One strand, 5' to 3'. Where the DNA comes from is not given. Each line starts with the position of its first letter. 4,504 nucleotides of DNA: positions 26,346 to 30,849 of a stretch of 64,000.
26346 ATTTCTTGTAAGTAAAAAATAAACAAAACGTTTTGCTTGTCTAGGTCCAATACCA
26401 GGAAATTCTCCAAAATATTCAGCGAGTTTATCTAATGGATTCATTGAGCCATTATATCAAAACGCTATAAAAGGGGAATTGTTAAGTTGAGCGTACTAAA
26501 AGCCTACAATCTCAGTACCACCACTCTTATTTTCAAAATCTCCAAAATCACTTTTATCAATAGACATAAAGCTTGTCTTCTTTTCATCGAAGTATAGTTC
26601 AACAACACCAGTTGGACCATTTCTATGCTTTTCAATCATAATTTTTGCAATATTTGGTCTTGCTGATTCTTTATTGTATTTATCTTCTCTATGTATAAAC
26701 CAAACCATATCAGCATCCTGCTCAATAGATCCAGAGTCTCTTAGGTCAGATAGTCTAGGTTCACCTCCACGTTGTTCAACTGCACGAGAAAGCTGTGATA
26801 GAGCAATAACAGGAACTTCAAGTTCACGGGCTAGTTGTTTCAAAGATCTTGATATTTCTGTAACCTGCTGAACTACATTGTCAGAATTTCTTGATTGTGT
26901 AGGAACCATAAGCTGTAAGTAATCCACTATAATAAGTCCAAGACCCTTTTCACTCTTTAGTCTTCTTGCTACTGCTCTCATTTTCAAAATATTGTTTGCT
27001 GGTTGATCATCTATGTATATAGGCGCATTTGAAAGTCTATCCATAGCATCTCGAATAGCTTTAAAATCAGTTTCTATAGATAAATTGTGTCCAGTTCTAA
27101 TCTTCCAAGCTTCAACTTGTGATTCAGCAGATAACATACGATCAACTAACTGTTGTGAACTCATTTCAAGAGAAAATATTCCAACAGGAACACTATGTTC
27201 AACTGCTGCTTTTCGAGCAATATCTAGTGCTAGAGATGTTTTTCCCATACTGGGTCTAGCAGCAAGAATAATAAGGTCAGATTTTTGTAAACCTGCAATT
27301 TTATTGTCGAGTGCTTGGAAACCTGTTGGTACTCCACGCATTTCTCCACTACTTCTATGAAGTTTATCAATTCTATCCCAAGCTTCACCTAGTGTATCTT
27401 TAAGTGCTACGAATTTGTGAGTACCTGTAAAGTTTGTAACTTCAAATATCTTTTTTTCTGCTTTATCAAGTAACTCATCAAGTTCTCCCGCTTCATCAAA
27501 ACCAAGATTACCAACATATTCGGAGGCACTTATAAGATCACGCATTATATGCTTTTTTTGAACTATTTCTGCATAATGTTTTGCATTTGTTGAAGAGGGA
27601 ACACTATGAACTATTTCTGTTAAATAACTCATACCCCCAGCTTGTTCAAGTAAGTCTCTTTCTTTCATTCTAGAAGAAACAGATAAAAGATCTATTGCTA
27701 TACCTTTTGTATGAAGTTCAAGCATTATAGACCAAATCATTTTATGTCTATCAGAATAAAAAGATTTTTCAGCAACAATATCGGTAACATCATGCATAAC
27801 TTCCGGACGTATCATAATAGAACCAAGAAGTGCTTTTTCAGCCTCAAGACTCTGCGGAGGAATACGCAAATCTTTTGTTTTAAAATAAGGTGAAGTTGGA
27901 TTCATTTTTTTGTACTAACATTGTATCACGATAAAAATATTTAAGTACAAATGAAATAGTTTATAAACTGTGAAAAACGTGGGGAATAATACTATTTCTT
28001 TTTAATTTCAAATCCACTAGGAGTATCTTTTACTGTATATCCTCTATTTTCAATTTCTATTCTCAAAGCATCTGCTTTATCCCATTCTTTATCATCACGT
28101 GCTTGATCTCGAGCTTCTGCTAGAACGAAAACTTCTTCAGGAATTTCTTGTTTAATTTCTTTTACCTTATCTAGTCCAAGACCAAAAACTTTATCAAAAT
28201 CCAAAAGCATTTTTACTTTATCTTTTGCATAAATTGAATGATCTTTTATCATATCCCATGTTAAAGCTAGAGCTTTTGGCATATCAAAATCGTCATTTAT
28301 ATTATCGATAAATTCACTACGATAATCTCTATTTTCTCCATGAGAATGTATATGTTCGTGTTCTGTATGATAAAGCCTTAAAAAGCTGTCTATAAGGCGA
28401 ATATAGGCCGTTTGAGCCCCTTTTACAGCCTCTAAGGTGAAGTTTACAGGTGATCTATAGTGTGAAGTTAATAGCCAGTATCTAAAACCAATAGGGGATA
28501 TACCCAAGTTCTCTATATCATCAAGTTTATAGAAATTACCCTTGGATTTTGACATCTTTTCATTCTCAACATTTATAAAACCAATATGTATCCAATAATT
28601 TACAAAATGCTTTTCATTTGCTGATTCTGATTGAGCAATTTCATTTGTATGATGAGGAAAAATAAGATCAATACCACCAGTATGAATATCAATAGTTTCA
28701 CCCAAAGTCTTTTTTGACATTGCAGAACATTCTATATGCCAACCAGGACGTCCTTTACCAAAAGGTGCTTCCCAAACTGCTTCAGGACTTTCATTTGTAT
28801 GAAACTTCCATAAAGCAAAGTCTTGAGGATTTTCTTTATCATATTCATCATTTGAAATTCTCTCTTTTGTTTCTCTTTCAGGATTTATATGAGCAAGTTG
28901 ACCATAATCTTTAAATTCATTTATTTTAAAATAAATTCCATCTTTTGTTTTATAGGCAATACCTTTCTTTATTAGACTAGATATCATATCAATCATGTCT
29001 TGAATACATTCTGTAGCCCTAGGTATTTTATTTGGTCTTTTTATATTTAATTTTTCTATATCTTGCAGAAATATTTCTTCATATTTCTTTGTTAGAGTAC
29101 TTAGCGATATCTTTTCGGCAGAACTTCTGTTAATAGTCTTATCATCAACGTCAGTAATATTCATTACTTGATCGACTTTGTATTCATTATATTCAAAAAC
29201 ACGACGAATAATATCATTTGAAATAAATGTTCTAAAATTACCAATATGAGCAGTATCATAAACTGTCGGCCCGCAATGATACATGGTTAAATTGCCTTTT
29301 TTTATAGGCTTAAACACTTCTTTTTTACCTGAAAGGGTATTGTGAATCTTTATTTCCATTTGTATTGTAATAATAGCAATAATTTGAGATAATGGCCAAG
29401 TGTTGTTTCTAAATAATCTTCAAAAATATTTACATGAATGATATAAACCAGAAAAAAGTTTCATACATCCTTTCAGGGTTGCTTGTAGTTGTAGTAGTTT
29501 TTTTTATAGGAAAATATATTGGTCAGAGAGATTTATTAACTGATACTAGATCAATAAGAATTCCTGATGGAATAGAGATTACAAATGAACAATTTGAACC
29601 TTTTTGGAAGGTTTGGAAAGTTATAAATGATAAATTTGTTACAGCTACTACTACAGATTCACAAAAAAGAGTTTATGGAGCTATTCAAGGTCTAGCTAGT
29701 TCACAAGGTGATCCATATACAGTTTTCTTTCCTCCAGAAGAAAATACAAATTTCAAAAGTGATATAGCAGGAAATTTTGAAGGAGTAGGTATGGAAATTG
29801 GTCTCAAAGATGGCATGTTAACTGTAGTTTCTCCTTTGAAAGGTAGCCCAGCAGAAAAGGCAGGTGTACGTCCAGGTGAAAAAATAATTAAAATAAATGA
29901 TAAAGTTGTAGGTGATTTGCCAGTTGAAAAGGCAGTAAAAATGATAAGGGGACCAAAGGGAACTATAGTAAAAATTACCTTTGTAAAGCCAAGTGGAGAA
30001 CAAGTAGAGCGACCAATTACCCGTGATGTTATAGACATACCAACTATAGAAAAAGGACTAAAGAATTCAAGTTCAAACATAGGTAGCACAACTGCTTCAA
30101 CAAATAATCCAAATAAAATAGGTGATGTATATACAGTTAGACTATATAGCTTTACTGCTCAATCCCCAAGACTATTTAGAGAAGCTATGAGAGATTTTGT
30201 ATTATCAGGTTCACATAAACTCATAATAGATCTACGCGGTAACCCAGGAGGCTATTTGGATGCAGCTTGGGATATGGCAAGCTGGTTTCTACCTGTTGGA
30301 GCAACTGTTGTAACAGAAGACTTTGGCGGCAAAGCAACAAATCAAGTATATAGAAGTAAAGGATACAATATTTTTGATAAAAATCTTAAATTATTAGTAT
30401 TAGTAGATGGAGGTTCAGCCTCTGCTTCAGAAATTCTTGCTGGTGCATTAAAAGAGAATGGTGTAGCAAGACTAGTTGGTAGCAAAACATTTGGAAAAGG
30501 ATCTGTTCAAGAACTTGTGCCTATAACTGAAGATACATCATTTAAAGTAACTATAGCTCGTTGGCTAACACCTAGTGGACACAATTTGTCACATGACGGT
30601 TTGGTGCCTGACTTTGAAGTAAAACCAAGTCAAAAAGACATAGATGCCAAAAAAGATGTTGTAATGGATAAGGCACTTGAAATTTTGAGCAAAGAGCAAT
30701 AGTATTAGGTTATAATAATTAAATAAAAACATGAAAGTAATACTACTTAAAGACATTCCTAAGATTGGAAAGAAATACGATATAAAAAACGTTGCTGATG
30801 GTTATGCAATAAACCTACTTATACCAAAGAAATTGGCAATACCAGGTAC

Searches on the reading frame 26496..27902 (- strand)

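Call 84: search_protein_families(library=pfam, proteins=[window:26496-27902:-], max_evalue=0.00001)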
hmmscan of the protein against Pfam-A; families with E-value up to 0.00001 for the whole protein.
window:26496-27902:- (468 aa): 3 families
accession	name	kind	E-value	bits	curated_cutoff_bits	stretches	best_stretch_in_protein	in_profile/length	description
PF03796.21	DnaB_C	-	1.2e-102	343.1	27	1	190-446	1-254/255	DnaB-like helicase C terminal domain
PF00772.26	DnaB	-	1.3e-33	115.6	23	1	15-115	2-102/103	DnaB-like helicase N terminal domain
PF13481.12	AAA_25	-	7.8e-13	48.9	27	1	189-371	13-190/195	AAA domain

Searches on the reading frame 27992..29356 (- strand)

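Call 84: search_protein_families(library=pfam, proteins=[window:27992-29356:-], max_evalue=0.00001)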
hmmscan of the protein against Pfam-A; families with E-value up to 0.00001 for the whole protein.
window:27992-29356:- (454 aa): 4 families
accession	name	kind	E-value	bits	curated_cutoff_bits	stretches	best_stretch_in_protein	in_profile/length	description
PF01406.26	tRNA-synt_1e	-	2e-110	369.3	27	1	15-314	2-299/301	tRNA synthetases class I (C) catalytic domain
PF09334.17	tRNA-synt_1g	-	7e-10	38.6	20.1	0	232-309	292-369/391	tRNA synthetases class I (M)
PF23493.1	CysS_C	-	1.2e-06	28.9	23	1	404-446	3-45/51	Cysteinyl-tRNA ligase anticodon binding domain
PF01921.24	tRNA-synt_1f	-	2.2e-06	27.3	27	0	23-72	23-72/360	tRNA synthetases class I (K)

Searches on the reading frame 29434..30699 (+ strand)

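Call 84: search_protein_families(library=pfam, proteins=[window:29434-30699:+], max_evalue=0.00001)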
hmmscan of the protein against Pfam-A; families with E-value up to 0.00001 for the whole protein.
window:29434-30699:+ (422 aa): 3 families
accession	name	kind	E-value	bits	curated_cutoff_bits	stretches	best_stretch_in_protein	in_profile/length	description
PF03572.23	Peptidase_S41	-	1.8e-44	151.7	24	1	234-396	4-165/165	Peptidase family S41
PF17820.7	PDZ_6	-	7.5e-12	45.2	27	1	131-184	2-53/54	PDZ domain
PF00595.29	PDZ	-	3.2e-09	37.5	23.2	1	118-179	12-76/81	PDZ domain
